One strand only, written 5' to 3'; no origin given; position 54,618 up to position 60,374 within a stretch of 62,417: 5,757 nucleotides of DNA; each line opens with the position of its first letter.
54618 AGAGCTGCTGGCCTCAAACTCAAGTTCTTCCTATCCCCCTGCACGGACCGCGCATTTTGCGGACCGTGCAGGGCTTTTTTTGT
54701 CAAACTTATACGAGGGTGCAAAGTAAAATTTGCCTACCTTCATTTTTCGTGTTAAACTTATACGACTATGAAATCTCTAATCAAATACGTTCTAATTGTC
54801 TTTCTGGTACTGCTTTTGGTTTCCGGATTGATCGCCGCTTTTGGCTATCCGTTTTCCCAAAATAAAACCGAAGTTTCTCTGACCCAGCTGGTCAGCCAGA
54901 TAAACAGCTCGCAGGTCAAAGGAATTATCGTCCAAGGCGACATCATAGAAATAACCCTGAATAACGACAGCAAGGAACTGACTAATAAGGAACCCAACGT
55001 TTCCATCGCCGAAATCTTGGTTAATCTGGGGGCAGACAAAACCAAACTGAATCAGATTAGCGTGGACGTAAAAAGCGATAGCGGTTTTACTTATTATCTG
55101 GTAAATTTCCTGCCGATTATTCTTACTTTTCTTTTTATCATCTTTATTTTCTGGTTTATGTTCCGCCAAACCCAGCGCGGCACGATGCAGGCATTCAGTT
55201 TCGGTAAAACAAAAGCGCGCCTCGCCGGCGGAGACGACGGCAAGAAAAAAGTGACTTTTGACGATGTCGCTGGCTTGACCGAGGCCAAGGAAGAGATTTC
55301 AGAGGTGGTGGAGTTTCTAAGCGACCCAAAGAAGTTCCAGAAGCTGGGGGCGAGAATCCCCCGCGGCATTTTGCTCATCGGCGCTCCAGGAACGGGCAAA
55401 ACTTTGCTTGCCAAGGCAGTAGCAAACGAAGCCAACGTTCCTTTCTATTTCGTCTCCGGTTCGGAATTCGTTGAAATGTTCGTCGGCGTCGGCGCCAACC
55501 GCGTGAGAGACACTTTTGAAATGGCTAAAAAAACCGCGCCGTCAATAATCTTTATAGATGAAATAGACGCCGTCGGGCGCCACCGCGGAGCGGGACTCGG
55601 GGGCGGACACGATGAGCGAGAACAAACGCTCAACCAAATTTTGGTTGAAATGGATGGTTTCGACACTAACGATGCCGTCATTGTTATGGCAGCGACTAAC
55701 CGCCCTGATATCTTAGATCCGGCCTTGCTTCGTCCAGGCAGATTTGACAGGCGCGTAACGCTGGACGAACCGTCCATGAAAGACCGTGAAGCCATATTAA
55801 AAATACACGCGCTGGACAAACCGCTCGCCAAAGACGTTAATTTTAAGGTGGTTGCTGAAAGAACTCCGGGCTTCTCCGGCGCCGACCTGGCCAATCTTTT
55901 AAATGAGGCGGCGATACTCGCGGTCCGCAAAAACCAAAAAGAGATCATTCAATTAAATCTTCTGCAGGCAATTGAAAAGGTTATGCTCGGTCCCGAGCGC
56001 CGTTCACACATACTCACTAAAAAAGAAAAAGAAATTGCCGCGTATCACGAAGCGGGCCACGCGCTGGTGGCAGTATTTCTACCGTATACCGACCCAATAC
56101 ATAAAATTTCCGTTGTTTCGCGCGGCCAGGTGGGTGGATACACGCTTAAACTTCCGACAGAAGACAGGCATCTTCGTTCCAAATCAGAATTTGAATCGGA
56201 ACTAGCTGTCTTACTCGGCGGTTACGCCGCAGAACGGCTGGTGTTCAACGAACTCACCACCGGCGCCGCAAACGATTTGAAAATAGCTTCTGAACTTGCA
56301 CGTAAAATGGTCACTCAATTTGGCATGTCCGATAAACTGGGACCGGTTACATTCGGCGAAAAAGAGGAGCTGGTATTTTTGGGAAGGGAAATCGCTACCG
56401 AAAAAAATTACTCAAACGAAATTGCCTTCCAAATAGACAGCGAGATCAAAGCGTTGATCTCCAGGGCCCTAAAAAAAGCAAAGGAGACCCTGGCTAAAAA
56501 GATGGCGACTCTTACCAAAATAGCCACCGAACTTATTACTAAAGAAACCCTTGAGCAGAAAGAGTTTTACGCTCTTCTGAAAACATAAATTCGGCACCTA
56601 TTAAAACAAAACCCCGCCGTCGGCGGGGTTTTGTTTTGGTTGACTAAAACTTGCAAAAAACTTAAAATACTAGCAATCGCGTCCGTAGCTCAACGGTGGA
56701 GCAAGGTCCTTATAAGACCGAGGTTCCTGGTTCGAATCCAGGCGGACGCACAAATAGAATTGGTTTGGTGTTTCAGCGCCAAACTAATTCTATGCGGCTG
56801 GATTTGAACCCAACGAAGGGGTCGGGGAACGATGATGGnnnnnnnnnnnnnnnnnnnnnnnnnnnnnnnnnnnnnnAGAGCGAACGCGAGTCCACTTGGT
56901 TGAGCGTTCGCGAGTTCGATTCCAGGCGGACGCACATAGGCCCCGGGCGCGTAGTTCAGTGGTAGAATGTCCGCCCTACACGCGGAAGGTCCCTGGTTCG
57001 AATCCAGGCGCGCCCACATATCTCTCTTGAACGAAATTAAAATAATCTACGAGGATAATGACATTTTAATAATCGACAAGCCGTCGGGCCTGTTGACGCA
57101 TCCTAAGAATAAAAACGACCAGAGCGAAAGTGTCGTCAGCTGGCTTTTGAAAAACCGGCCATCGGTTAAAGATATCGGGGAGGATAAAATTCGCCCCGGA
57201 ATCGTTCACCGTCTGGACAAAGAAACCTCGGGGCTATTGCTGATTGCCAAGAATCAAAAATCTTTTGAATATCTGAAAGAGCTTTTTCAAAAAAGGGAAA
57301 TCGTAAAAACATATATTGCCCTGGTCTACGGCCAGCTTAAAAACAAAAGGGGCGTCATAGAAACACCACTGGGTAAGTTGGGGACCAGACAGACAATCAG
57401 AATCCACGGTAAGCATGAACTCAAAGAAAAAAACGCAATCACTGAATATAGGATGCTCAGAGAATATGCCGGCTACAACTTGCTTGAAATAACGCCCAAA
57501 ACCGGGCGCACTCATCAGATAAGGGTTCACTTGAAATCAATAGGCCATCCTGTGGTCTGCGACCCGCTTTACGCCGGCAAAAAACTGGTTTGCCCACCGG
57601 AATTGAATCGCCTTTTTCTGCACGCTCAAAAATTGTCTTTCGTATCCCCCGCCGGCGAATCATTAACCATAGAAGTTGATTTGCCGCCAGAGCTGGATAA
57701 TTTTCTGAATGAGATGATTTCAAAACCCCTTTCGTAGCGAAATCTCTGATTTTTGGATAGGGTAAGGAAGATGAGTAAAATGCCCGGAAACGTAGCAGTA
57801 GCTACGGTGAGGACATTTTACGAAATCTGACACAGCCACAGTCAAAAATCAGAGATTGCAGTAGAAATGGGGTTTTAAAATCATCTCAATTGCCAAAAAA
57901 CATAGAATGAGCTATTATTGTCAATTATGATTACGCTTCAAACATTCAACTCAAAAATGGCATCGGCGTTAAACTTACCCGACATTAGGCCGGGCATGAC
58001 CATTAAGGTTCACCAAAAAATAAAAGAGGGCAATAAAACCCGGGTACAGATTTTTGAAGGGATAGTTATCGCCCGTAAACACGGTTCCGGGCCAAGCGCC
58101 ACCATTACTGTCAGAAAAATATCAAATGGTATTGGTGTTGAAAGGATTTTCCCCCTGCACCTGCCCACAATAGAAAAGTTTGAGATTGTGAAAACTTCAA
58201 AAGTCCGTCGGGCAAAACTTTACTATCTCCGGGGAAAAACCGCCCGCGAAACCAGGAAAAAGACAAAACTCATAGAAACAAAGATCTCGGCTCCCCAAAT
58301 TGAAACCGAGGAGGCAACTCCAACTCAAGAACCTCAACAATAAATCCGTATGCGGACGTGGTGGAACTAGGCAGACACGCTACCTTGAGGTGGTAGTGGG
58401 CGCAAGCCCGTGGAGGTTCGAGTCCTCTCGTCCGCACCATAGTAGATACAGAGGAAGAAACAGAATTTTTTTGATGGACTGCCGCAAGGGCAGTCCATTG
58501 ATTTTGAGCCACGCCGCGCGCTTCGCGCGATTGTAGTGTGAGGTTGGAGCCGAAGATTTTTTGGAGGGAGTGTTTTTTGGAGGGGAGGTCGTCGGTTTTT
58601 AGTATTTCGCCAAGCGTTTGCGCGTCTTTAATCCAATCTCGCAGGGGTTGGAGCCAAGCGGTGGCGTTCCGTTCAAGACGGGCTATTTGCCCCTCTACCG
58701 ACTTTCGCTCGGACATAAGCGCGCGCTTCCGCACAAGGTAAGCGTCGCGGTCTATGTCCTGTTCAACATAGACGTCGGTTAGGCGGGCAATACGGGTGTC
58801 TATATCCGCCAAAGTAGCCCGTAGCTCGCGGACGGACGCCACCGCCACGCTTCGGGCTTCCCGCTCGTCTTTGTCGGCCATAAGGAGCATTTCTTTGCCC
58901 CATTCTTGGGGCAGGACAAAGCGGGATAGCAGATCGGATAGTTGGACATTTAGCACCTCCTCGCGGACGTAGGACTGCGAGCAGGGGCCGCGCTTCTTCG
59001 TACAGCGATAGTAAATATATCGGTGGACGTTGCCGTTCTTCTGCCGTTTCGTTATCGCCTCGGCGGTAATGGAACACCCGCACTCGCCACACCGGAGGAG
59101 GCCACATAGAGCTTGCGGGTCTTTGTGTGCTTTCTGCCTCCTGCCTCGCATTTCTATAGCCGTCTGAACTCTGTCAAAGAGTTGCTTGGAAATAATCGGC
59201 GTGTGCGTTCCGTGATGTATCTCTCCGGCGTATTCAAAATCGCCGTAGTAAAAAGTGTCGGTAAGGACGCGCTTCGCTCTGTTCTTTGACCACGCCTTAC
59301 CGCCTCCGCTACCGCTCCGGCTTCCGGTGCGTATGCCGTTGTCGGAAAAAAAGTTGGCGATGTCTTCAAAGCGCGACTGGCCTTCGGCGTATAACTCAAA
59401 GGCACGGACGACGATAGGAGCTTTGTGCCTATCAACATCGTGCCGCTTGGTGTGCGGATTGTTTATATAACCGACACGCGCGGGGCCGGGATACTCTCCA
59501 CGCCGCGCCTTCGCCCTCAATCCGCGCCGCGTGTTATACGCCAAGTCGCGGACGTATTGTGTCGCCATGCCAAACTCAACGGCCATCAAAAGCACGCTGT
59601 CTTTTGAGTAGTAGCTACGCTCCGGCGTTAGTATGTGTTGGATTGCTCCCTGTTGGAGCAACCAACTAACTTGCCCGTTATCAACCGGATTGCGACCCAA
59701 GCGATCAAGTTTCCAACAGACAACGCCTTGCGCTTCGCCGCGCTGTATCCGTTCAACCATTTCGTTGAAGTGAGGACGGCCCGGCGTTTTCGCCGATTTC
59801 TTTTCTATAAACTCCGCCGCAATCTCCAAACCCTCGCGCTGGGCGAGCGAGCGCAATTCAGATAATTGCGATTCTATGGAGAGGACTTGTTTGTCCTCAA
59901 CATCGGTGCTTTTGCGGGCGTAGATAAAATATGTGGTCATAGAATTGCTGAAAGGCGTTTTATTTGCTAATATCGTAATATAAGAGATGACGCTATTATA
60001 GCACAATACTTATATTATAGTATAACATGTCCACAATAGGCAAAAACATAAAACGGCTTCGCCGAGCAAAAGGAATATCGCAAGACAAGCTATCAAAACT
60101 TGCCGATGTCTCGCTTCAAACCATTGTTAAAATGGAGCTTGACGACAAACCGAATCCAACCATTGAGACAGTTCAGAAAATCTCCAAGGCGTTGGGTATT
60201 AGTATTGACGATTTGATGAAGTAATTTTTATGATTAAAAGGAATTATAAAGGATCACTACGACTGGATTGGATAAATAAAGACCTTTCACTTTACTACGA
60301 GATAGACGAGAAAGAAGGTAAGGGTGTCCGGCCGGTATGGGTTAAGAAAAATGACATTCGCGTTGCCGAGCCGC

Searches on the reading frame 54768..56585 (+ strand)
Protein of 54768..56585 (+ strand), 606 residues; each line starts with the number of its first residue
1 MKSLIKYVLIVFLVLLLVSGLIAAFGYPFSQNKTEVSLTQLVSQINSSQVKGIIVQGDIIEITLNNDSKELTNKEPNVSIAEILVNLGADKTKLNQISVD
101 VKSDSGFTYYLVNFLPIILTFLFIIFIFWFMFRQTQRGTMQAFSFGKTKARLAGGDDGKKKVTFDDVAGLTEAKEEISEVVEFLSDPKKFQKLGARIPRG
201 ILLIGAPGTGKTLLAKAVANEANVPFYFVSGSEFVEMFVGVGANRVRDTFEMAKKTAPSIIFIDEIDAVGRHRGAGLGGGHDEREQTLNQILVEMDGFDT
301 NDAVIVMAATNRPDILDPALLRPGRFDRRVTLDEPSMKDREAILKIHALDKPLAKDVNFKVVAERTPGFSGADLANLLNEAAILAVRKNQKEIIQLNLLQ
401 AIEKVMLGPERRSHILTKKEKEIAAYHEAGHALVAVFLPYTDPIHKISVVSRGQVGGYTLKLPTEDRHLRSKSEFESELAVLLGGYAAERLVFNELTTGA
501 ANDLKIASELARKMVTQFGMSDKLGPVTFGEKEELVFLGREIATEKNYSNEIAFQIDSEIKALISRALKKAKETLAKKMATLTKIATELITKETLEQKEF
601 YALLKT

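Call 29: list_cluster_members(proteins=[window:54768-56585:+, window:43144-45579:-, window:57918-58340:+, P0028, P0030, P0003, P0032, P0047, P0062, P0065])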
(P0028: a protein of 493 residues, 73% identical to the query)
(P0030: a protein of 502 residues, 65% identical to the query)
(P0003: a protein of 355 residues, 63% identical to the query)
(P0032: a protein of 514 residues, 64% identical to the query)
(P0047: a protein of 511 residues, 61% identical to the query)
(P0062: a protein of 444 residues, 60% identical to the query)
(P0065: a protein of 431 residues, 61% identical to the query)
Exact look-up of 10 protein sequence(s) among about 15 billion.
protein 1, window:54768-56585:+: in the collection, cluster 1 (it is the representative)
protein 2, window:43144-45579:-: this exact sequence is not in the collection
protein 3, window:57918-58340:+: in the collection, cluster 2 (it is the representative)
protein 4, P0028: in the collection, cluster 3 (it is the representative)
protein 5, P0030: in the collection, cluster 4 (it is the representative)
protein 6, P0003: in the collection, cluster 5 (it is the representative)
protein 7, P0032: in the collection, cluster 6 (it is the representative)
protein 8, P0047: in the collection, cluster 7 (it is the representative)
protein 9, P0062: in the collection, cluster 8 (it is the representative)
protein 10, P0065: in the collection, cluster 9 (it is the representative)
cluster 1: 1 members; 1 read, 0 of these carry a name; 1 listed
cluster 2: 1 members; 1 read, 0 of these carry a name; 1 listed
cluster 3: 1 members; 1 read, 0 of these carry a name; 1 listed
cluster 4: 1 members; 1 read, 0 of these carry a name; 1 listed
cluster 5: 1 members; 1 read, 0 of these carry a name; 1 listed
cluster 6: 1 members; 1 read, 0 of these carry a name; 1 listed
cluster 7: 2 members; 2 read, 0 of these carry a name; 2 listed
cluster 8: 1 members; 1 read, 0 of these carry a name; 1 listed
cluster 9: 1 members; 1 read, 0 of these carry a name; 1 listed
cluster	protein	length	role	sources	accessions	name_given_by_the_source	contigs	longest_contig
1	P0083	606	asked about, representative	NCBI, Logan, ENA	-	-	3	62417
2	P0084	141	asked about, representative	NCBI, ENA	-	-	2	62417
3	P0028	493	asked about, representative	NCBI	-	-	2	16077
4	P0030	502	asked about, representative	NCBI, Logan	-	-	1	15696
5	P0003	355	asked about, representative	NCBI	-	-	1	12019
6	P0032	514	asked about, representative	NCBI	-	-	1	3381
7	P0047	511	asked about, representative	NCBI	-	-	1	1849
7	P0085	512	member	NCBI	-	-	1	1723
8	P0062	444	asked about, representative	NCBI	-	-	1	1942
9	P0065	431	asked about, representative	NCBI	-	-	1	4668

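Call 31: find_encoding_contigs(protein=P0083, flank=1000, max_places=4)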
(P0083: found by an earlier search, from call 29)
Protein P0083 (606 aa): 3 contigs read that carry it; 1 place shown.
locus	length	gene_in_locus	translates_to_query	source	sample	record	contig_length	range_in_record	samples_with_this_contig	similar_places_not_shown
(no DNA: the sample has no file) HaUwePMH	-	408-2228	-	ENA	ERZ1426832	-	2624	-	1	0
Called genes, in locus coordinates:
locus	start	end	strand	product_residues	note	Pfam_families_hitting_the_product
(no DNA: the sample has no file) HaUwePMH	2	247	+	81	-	?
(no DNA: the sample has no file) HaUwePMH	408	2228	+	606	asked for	PF06480:FtsH_ext (faint), PF06068:TIP49 (faint), PF00004:AAA, PF17862:AAA_lid_3, PF01434:Peptidase_M41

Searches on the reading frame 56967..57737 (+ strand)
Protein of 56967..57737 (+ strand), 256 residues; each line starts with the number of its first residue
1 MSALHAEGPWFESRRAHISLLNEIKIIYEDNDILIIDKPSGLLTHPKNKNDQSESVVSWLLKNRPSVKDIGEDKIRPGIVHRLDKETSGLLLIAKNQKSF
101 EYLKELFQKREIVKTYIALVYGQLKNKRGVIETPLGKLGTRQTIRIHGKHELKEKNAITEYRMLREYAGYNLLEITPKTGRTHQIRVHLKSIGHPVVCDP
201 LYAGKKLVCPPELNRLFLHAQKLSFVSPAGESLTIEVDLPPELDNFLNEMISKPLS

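Call 60: search_protein_families(library=pfam, proteins=[window:56967-57737:+], max_evalue=0.001)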
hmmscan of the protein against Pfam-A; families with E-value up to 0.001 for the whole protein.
window:56967-57737:+ (256 aa): 1 family
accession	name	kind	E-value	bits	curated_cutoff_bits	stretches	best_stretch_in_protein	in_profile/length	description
PF00849.27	PseudoU_synth_2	-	3.3e-36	125.2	26.8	1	32-190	1-151/152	RNA pseudouridylate synthase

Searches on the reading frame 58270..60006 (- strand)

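Call 60: search_protein_families(library=pfam, proteins=[window:58270-60006:-], max_evalue=0.001)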
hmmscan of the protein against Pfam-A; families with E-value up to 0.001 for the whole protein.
window:58270-60006:- (578 aa): 3 families
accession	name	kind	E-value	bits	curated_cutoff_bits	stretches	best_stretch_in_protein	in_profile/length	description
PF00239.26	Resolvase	-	4e-22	79.3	23.3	1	27-171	2-144/145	Resolvase, N terminal domain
PF07508.19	Recombinase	-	3.8e-15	56.4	21.1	1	194-285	2-100/102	Recombinase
PF13408.12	Zn_ribbon_recom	-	6.3e-10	39.7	25.3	1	300-353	2-50/58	Recombinase zinc beta ribbon domain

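Call 61: search_protein_families(library=ncbifam, proteins=[window:58270-60006:-], max_evalue=0.001)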
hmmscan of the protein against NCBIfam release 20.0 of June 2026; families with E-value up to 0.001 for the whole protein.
window:58270-60006:- (578 aa): 6 families
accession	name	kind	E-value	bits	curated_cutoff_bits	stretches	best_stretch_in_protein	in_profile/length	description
NF047343.1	SCCmet_CcrB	equivalog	9.3e-30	103.8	900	1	28-411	11-411/542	cassette chromosome recombinase CcrB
NF041201.1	recomb_XisF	equivalog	1.2e-22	80.6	375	1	29-360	4-353/465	fdxN element excision recombinase XisF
NF047347.1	SCCmet_CcrC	equivalog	3.2e-18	65.5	900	2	29-229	8-216/558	cassette chromosome recombinase CcrC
NF047344.1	SCCmet_CcrA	equivalog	1.3e-15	57.4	700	1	27-338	5-295/442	cassette chromosome recombinase CcrA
NF049883.1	resolv_YneB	equivalog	1.4e-07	31.2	175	1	27-170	3-146/211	YneB family resolvase-like protein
NF033518.0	transpos_IS607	equivalog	9.2e-05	22.1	110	1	21-105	51-132/187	IS607 family transposase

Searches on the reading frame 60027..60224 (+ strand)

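Call 60: search_protein_families(library=pfam, proteins=[window:60027-60224:+], max_evalue=0.001)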
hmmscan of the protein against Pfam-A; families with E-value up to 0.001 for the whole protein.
window:60027-60224:+ (65 aa): 5 families
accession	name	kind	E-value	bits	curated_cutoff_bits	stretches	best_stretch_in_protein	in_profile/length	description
PF01381.28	HTH_3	-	4.8e-16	59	23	1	8-63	1-55/55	Helix-turn-helix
PF12844.13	HTH_19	-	3.3e-11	43.3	30.2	1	5-64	1-59/64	Helix-turn-helix domain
PF13443.12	HTH_26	-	3.6e-10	40.4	22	1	7-65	1-59/63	Cro/C1-type HTH DNA-binding domain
PF13560.12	HTH_31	-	5.8e-06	27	27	1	6-61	4-59/64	Helix-turn-helix domain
PF07022.19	Phage_CI_repr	-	0.00035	21.3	22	1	8-64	3-58/65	Bacteriophage CI repressor helix-turn-helix domain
